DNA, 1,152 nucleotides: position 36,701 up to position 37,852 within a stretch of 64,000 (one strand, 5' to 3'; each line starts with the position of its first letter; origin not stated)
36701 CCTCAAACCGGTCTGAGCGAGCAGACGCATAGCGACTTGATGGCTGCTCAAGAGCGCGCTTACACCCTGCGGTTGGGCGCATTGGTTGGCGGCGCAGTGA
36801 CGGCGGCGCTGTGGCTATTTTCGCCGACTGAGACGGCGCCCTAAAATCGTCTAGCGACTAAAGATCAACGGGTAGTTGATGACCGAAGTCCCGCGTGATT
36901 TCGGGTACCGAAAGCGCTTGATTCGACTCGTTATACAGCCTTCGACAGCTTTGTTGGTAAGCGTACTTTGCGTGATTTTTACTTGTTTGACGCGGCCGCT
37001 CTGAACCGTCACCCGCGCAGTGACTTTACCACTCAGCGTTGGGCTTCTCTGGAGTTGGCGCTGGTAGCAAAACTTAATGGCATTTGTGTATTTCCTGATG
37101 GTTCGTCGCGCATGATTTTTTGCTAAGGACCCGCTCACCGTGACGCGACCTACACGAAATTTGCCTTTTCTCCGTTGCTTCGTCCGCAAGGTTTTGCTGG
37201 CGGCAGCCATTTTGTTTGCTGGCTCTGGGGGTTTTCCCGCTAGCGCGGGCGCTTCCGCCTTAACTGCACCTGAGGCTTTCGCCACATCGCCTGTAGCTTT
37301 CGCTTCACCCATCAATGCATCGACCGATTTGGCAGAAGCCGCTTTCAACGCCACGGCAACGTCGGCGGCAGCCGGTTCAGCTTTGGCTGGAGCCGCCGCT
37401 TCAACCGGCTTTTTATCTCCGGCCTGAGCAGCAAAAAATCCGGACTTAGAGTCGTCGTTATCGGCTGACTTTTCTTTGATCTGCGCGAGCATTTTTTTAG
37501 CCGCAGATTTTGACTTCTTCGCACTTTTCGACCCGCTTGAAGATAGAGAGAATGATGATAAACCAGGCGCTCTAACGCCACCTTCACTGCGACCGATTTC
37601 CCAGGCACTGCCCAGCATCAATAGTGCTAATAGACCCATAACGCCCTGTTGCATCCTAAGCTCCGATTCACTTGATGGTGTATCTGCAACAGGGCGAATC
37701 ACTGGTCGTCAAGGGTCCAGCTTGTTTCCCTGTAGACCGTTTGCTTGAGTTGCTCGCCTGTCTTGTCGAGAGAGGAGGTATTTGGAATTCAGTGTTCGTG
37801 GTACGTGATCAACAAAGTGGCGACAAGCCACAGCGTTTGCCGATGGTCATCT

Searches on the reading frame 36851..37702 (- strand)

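Call 3: search_protein_families(library=pfam, proteins=[window:36851-37702:-], max_evalue=0.1)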
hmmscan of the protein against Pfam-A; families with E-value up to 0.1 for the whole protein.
window:36851-37702:- (283 aa): 0 families

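Call 4: search_protein_families(library=ncbifam, proteins=[window:36851-37702:-], max_evalue=0.1)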
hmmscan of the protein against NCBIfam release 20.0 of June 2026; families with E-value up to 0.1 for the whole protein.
window:36851-37702:- (283 aa): 5 families
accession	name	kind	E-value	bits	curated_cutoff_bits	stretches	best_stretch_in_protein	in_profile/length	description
NF033768.1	myxo_SS_tail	domain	2.5e-25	88.4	40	1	195-282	3-92/92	AgmX/PglI C-terminal domain-containing protein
NF033760.1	gliding_GltG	equivalog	7.1e-24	84.3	650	1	173-282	534-646/650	adventurous gliding motility protein GltG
NF033761.1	gliding_GltJ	equivalog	1.3e-07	31.2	450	1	192-281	580-671/671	adventurous gliding motility protein GltJ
NF033769.1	after_VWA_1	domain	0.0053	17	45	1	217-273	24-82/90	after-VIT domain-containing protein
NF007175.0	PRK09606.1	equivalog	0.084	11.3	355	0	173-240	320-390/496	DNA-directed RNA polymerase subunit B''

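Call 77: search_protein_families(library=pfam, proteins=[window:36851-37702:-], max_evalue=0.001)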
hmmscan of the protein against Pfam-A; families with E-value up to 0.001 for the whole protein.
window:36851-37702:- (283 aa): 0 families
